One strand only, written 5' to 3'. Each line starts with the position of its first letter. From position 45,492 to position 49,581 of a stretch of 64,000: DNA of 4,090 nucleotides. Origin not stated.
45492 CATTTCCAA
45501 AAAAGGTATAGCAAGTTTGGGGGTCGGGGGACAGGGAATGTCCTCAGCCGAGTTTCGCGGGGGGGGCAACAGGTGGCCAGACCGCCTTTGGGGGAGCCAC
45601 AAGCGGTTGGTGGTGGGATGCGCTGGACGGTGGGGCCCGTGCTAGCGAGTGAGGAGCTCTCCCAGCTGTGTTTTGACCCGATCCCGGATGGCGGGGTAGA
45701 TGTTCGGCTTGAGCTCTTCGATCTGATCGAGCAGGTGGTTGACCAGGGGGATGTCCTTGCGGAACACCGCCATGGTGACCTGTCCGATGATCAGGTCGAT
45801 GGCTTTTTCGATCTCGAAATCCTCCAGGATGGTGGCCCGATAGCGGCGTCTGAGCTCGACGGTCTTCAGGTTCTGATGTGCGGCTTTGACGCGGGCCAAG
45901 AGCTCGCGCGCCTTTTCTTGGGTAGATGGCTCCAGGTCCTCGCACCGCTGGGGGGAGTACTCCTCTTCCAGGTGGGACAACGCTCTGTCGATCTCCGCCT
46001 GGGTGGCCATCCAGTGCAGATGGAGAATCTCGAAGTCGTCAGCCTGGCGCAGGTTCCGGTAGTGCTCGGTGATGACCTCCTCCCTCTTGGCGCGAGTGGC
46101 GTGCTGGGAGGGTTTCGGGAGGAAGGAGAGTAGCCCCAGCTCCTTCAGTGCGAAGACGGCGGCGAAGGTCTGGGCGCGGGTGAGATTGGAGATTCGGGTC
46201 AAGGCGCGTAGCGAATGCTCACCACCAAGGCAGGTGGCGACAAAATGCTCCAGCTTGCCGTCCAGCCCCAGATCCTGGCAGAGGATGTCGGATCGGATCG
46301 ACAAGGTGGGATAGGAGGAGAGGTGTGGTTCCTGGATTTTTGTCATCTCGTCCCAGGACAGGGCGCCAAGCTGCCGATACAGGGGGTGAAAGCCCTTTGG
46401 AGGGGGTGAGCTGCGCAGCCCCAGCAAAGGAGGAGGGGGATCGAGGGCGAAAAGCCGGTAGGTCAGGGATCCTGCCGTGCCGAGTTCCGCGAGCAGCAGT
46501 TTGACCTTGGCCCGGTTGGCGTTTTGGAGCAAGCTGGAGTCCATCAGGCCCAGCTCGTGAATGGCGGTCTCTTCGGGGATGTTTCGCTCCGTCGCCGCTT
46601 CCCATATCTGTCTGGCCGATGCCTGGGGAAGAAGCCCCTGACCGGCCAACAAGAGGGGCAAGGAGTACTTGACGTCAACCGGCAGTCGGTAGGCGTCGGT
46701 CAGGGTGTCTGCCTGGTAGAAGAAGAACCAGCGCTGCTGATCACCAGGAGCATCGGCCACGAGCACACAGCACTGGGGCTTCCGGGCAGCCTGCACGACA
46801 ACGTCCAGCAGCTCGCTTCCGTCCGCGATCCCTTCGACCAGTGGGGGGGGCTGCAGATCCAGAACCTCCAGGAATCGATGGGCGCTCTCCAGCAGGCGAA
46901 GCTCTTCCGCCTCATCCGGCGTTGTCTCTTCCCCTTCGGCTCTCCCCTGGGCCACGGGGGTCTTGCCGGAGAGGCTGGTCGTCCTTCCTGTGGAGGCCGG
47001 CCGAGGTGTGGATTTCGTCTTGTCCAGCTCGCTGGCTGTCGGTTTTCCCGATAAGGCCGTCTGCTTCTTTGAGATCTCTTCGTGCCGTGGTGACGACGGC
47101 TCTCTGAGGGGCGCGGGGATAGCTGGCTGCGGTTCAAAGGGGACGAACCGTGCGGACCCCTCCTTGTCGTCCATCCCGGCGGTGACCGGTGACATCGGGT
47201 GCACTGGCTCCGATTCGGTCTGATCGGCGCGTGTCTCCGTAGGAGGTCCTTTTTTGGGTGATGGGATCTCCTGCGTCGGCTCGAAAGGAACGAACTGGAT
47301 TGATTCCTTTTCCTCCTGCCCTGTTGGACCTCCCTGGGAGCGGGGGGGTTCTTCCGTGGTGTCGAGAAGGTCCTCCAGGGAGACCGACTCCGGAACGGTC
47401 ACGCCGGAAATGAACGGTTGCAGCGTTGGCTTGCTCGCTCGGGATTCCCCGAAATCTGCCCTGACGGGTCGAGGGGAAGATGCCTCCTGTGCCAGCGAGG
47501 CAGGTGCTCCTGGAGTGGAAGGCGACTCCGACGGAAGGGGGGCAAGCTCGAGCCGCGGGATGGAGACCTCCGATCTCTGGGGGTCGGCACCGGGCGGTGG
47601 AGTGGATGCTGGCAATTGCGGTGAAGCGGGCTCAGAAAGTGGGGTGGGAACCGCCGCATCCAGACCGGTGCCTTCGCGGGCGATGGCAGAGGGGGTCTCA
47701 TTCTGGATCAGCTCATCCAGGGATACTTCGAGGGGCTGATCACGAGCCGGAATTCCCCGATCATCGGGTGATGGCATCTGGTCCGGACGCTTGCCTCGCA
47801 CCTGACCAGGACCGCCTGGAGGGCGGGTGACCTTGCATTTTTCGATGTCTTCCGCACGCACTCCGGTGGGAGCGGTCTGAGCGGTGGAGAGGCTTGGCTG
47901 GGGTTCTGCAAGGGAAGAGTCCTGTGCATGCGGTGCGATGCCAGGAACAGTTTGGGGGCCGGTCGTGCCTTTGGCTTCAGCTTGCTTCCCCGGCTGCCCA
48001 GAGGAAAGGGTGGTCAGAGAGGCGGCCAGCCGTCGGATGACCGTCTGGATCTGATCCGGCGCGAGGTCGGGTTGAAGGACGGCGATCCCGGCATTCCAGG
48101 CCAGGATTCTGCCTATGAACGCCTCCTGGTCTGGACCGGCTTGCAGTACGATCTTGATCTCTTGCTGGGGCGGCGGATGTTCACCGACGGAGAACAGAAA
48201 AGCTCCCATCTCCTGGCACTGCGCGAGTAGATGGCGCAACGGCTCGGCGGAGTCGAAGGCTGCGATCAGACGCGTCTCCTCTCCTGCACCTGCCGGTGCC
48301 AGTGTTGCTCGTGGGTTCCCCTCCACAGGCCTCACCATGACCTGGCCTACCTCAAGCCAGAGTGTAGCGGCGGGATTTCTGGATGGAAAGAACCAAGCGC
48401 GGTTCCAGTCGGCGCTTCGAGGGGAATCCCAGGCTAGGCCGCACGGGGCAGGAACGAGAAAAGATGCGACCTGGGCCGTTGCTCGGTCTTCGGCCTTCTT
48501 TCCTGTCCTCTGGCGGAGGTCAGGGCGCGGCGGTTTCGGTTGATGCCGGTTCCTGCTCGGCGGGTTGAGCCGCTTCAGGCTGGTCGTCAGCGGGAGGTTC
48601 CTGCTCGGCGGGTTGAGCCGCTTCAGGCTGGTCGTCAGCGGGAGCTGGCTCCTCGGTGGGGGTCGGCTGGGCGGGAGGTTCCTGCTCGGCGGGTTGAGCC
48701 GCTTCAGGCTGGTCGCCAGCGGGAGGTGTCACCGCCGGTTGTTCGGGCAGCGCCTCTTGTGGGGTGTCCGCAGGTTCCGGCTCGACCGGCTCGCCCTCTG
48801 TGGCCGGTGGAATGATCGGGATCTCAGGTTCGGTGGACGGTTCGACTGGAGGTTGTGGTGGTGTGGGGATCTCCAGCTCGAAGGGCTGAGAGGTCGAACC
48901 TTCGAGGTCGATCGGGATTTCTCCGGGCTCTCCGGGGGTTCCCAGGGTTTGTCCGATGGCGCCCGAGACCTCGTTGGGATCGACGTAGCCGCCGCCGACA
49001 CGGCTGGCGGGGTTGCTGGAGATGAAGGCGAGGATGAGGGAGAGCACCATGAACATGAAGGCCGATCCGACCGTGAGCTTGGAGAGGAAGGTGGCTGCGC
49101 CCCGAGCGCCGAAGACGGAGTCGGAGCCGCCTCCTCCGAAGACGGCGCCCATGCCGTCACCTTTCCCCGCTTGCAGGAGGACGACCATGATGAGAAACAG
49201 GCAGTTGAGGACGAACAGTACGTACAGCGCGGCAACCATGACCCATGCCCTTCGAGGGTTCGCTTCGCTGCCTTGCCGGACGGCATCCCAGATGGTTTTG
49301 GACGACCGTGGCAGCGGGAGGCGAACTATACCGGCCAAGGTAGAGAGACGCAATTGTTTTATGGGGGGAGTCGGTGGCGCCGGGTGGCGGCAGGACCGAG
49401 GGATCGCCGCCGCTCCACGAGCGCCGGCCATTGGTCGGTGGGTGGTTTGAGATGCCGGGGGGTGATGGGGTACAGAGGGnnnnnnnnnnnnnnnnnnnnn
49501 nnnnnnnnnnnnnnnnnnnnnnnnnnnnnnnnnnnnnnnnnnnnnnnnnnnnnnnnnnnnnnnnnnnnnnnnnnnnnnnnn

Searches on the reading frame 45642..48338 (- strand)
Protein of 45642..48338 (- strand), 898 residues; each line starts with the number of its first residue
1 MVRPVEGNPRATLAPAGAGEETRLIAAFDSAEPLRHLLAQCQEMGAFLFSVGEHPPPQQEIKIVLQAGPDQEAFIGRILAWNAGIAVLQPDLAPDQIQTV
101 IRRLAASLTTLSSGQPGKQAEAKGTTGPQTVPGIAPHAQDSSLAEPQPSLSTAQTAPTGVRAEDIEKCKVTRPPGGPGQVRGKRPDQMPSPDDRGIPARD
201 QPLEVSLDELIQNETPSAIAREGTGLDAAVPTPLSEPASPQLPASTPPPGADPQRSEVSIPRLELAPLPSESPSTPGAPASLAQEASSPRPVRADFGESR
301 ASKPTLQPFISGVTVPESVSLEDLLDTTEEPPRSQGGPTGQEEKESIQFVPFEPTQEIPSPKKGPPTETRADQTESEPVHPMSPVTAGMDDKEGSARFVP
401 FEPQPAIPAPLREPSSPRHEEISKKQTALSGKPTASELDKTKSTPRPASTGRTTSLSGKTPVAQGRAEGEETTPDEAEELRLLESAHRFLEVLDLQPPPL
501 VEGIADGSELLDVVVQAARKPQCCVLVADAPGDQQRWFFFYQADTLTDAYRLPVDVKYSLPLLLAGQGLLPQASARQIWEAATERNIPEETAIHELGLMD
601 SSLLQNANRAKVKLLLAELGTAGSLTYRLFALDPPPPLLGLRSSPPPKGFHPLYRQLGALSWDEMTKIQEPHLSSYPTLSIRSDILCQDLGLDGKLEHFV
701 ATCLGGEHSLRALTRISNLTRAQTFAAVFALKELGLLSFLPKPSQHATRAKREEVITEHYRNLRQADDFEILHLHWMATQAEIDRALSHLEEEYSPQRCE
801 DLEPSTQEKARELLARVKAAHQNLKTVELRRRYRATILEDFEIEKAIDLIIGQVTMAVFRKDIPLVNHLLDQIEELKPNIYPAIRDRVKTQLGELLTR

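Call 23: search_protein_families(library=pfam, proteins=[window:45642-48338:-])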
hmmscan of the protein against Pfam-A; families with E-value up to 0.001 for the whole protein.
window:45642-48338:- (898 aa): 0 families

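Call 51: find_homologous_proteins(query=window:45642-48338:-, max_evalue=0.00001)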
Query window:45642-48338:- (898 aa): 1 proteins with E <= 0.00001 among 8000 candidates.
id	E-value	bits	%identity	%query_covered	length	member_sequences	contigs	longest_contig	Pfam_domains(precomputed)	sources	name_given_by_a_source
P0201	0.0e+0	1147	100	58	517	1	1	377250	-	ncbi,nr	ncbi:MAG: hypothetical protein JW797_11305 [Bradymonadales bacterium]|nr:hypothetical protein [Brady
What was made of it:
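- Tried and rejected: A search with the 898-aa neighbour protein returned only itself, probably because its low-complexity half dominated the word filter (call 51).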

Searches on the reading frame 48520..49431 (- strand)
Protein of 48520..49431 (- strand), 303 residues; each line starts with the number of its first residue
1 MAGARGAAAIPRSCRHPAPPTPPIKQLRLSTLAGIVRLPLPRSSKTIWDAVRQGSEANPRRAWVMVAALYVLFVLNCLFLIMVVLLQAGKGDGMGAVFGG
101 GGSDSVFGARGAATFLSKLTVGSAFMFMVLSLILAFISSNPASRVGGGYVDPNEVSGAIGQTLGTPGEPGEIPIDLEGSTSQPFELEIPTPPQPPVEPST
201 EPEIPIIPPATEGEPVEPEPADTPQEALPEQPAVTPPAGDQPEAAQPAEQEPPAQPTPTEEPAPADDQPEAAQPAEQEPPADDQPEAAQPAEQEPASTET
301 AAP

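Call 23: search_protein_families(library=pfam, proteins=[window:48520-49431:-])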
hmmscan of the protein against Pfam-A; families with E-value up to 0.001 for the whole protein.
window:48520-49431:- (303 aa): 1 family
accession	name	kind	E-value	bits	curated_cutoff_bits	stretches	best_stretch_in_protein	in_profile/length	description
PF03840.19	SecG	-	6.9e-21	74.6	29.2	1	69-137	2-70/70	Preprotein translocase SecG subunit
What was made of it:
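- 48520..49431 (-): secG, with a long Pro/Glu-rich C-terminal tail, downstream of serS. The tRNA-Leu and secG linkage is conserved. Pfam SecG, 6.9e-21 (call 23).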

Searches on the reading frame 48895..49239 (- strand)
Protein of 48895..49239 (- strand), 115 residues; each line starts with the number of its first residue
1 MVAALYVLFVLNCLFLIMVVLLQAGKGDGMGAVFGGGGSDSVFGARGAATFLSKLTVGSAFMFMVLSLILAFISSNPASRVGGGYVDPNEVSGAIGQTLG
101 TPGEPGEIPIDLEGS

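Call 53: find_homologous_proteins(query=window:48895-49239:-, max_evalue=1e-8)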
Query seq(115 aa) (115 aa): 375 proteins with E <= 1e-8 among 416 candidates; the best 120 are listed.
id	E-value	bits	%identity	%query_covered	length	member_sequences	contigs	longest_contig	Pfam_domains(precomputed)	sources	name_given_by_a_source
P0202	2.7e-48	180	83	90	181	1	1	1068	PF03840.20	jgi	jgi:preprotein translocase subunit SecG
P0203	2.7e-35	139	69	92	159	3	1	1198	PF03840.20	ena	-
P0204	5.2e-33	131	69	86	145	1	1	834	PF03840.20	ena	-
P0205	8.7e-33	131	77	78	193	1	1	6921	PF03840.20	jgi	jgi:preprotein translocase subunit SecG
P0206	1.7e-30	123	69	81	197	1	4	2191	PF03840.20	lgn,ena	-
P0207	2.0e-28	117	67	77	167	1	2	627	PF03840.20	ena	-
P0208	2.6e-28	116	65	77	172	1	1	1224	PF03840.20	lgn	-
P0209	4.5e-28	115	66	77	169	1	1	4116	PF03840.20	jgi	jgi:preprotein translocase subunit SecG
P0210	2.3e-27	113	66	83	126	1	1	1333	PF03840.20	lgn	-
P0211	4.1e-26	109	52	93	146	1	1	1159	PF03840.20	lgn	-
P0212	1.4e-25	107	55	100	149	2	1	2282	PF03840.20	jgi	jgi:preprotein translocase subunit SecG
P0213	1.1e-22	98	55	89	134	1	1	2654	PF03840.20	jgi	jgi:preprotein translocase subunit SecG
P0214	1.4e-22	98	56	85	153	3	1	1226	PF03840.20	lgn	-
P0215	2.0e-20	91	52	97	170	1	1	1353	PF03840.20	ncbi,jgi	jgi:preprotein translocase subunit SecG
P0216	2.0e-20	91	47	97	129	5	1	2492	PF03840.20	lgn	-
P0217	2.8e-20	90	49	90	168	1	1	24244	PF03840.20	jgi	jgi:preprotein translocase subunit SecG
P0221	6.5e-19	86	50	83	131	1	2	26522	PF03840.20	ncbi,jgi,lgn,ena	-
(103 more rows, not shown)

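Call 54: find_encoding_contigs(protein=P0217, flank=8000, max_places=1)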
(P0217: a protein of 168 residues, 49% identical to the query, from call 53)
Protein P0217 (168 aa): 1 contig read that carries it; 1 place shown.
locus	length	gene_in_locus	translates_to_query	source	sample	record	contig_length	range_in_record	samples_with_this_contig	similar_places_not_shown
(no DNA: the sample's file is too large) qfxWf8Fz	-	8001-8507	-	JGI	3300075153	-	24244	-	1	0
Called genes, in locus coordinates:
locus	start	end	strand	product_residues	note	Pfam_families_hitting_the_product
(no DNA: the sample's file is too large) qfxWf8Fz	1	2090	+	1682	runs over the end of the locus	PF13428:TPR_14 (faint), PF13432:TPR_16 (faint), PF00515:TPR_1 (faint), PF07719:TPR_2 (faint), PF13176:TPR_7 (faint), PF13424:TPR_12 (faint), PF13181:TPR_8 (faint), PF14559:TPR_19 (weak), +4 more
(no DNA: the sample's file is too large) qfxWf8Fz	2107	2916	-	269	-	PF01171:ATP_bind_3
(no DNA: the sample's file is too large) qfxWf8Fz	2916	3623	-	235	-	PF04446:Thg1 (weak)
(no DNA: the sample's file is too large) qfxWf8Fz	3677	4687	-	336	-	PF01336:tRNA_anti-codon, PF01966:HD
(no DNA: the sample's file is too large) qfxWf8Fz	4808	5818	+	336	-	PF00044:Gp_dh_N, PF02800:Gp_dh_C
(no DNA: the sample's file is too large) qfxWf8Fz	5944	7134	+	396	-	PF00162:PGK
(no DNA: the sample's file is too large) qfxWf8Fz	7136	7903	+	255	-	PF00121:TIM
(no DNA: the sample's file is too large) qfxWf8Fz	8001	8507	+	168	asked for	PF03840:SecG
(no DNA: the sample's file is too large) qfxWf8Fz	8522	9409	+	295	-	PF01678:DAP_epimerase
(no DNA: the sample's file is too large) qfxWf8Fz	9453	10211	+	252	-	PF00753:Lactamase_B, PF12706:Lactamase_B_2 (weak)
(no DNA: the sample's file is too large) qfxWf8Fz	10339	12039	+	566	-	PF13365:Trypsin_2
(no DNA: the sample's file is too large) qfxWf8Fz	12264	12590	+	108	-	-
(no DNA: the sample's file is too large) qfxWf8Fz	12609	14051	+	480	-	PF09134:Invasin_D3 (weak), PF02369:Big_1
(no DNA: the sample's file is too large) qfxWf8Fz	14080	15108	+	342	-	PF01137:RTC, PF05189:RTC_insert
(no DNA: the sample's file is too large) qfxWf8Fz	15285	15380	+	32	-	?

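Call 55: find_encoding_contigs(protein=P0221, flank=8000, max_places=1)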
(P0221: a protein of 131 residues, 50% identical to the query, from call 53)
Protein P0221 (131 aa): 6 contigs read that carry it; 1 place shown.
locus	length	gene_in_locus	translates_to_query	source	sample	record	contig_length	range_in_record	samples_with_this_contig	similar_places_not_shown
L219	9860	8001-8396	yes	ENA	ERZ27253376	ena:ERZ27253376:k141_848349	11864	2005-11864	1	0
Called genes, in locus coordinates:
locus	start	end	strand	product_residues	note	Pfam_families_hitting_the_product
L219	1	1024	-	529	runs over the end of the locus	PF00675:Peptidase_M16, PF05193:Peptidase_M16_C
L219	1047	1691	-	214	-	PF00702:Hydrolase, PF12710:HAD (weak), PF13419:HAD_2, PF13242:Hydrolase_like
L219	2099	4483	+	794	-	PF00912:Transgly, PF00575:S1 (faint), PF17092:PCB_OB (weak), PF00905:Transpeptidase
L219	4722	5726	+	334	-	PF00044:Gp_dh_N, PF02800:Gp_dh_C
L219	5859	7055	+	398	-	PF00162:PGK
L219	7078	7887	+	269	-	PF00121:TIM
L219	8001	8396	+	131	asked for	PF03840:SecG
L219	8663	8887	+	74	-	PF10047:DUF2281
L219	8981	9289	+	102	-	PF01850:PIN (weak)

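Call 56: find_encoding_contigs(protein=P0209, flank=8000, max_places=1)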
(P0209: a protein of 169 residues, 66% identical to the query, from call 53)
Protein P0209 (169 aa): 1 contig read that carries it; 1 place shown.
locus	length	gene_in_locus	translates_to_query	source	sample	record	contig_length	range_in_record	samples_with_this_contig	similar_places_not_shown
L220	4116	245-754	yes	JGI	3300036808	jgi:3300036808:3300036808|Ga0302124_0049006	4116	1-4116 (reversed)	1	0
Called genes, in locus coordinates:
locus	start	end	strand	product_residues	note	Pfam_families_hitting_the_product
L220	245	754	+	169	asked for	PF03840:SecG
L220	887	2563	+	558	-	-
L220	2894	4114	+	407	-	?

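Call 62: search_protein_families(library=pfam, proteins=[L220:887-2563:+])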
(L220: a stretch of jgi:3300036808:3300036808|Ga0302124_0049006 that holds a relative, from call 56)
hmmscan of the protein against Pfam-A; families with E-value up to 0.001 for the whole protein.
L220:887-2563:+ (558 aa): 0 families
